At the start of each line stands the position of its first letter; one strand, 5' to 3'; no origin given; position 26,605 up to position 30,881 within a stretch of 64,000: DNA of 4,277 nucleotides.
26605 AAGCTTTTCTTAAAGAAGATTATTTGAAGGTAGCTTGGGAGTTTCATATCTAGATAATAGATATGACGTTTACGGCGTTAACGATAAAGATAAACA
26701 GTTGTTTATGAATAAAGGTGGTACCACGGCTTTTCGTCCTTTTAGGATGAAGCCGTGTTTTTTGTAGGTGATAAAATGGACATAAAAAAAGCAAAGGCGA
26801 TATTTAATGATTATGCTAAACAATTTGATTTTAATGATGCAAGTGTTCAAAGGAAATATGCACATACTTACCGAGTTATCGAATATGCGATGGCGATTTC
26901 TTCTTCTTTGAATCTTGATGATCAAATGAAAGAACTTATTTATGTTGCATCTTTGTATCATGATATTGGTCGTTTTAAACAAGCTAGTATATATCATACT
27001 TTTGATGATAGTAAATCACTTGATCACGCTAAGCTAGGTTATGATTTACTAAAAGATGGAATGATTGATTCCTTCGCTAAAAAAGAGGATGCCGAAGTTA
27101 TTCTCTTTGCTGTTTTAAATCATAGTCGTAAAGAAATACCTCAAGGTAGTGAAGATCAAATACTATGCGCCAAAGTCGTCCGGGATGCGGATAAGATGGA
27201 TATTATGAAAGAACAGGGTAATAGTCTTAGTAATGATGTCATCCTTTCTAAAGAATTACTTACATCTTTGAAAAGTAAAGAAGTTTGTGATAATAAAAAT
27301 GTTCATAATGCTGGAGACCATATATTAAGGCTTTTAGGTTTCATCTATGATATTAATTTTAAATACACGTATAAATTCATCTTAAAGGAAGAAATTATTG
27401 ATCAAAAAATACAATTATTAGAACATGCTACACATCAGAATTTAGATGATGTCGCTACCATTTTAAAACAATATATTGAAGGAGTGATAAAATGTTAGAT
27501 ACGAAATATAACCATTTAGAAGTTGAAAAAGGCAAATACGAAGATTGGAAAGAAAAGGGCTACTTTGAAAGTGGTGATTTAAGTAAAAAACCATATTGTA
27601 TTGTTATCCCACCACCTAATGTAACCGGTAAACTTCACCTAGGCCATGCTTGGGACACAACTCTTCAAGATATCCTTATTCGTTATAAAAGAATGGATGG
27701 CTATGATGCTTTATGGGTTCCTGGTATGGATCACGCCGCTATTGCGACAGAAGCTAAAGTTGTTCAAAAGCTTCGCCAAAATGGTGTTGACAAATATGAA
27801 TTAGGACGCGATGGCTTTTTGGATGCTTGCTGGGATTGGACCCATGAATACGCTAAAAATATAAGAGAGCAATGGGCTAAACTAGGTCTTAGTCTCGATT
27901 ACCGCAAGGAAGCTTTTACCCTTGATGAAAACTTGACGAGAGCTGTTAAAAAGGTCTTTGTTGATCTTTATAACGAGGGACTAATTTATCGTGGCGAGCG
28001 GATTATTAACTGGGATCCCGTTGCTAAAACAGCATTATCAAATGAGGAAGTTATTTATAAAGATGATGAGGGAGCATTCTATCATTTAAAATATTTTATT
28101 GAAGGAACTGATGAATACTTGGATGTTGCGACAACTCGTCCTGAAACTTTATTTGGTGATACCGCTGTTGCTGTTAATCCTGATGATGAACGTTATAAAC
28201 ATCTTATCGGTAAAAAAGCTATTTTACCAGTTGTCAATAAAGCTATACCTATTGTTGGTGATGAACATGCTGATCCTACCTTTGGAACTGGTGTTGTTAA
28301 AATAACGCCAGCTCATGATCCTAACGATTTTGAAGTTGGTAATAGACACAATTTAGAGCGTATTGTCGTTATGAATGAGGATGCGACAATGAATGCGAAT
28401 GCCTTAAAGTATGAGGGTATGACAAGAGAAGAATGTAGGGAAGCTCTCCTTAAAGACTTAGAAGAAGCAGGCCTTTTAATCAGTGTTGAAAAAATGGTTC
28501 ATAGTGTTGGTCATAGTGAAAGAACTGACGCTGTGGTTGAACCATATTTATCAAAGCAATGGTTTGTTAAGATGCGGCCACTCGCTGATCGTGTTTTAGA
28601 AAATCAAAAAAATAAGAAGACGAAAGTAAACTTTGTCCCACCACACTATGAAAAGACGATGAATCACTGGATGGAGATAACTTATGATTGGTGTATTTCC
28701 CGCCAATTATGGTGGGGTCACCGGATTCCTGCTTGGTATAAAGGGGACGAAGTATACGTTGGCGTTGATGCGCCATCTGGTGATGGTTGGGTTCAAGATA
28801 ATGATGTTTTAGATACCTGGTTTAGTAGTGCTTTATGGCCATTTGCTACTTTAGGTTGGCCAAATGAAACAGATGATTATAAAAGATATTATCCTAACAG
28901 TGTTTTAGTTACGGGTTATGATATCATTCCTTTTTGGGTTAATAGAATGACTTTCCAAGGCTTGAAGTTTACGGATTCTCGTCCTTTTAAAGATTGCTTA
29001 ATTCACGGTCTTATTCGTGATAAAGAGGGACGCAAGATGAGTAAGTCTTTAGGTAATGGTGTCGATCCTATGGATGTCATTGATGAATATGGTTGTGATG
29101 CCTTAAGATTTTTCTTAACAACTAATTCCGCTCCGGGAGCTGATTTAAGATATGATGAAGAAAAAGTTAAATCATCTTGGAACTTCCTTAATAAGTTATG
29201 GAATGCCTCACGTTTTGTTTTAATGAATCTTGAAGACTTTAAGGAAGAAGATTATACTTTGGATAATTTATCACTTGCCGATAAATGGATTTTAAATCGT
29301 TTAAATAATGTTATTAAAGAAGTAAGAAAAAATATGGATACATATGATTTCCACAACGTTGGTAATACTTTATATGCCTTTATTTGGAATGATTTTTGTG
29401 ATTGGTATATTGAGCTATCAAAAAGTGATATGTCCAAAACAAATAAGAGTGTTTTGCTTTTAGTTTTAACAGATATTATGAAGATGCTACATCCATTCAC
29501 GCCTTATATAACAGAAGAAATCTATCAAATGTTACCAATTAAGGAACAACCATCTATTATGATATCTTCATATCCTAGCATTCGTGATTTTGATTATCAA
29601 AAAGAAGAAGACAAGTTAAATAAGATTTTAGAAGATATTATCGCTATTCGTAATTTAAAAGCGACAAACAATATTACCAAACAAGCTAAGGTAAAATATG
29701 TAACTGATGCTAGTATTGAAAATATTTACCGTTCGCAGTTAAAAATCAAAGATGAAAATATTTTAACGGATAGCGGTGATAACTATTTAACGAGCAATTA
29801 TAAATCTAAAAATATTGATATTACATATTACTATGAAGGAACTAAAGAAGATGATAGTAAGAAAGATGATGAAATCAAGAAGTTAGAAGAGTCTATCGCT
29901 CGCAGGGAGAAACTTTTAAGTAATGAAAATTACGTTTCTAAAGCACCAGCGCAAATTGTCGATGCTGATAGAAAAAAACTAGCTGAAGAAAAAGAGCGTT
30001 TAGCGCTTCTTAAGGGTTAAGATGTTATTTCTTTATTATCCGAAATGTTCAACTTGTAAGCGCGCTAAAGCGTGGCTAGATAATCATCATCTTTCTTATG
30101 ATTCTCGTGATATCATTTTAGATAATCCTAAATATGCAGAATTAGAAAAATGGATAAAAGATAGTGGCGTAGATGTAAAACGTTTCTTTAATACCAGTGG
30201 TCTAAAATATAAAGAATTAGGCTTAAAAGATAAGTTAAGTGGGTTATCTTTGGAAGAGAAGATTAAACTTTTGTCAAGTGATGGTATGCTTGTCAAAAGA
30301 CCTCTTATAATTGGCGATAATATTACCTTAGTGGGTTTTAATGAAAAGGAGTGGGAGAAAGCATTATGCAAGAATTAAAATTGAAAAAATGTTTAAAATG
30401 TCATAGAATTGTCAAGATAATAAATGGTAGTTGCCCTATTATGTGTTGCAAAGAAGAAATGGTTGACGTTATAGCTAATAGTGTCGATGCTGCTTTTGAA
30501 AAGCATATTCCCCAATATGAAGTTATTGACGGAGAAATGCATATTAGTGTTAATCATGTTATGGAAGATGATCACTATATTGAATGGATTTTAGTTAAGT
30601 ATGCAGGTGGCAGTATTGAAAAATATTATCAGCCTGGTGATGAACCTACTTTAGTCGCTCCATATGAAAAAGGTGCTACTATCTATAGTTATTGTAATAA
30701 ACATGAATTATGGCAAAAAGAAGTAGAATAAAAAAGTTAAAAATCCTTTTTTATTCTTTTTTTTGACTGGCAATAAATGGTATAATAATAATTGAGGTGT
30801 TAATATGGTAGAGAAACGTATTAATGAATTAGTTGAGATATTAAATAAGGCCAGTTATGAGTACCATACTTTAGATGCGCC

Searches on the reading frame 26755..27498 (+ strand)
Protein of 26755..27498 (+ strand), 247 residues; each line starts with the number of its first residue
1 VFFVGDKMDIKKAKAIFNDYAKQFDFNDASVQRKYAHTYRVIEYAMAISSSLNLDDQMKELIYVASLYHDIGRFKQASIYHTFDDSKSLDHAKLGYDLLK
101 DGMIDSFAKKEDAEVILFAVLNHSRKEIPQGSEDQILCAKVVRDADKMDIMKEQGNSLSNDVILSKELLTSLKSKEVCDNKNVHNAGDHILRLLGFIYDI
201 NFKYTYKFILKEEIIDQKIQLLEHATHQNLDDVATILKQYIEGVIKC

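Call 83: search_protein_families(library=pfam, proteins=[window:26755-27498:+], max_evalue=0.00001)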
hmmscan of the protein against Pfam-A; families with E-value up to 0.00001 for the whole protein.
window:26755-27498:+ (247 aa): 1 family
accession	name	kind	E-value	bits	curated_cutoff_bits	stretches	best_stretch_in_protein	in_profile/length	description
PF01966.28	HD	-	1.5e-14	54.8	22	1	35-150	2-115/116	HD domain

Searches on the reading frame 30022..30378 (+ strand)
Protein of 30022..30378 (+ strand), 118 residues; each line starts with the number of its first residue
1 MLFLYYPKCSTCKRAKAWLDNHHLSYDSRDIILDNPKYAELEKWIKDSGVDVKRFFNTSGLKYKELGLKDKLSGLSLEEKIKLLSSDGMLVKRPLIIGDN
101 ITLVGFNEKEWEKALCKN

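Call 3: search_protein_families(library=pfam, proteins=[window:30022-30378:+], max_evalue=0.01)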
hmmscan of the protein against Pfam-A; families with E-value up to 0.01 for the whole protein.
window:30022-30378:+ (118 aa): 2 families
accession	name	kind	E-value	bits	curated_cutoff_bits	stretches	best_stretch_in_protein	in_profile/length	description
PF03960.21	ArsC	-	5.5e-17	62.3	24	1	5-113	2-78/79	ArsC family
PF00462.30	Glutaredoxin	-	7.5e-07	29.7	22.9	1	7-44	7-44/60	Glutaredoxin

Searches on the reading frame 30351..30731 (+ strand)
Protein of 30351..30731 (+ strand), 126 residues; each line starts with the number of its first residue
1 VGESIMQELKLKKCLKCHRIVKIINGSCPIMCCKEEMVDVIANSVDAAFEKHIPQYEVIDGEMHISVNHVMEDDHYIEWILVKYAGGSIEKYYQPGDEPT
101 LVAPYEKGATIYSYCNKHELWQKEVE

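Call 3: search_protein_families(library=pfam, proteins=[window:30351-30731:+], max_evalue=0.01)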
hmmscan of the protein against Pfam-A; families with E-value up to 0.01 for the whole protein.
window:30351-30731:+ (126 aa): 1 family
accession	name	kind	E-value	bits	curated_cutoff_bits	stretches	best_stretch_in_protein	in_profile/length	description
PF01880.24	Desulfoferrodox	-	2.7e-08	34.7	22.2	1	46-123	3-97/98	Desulfoferrodoxin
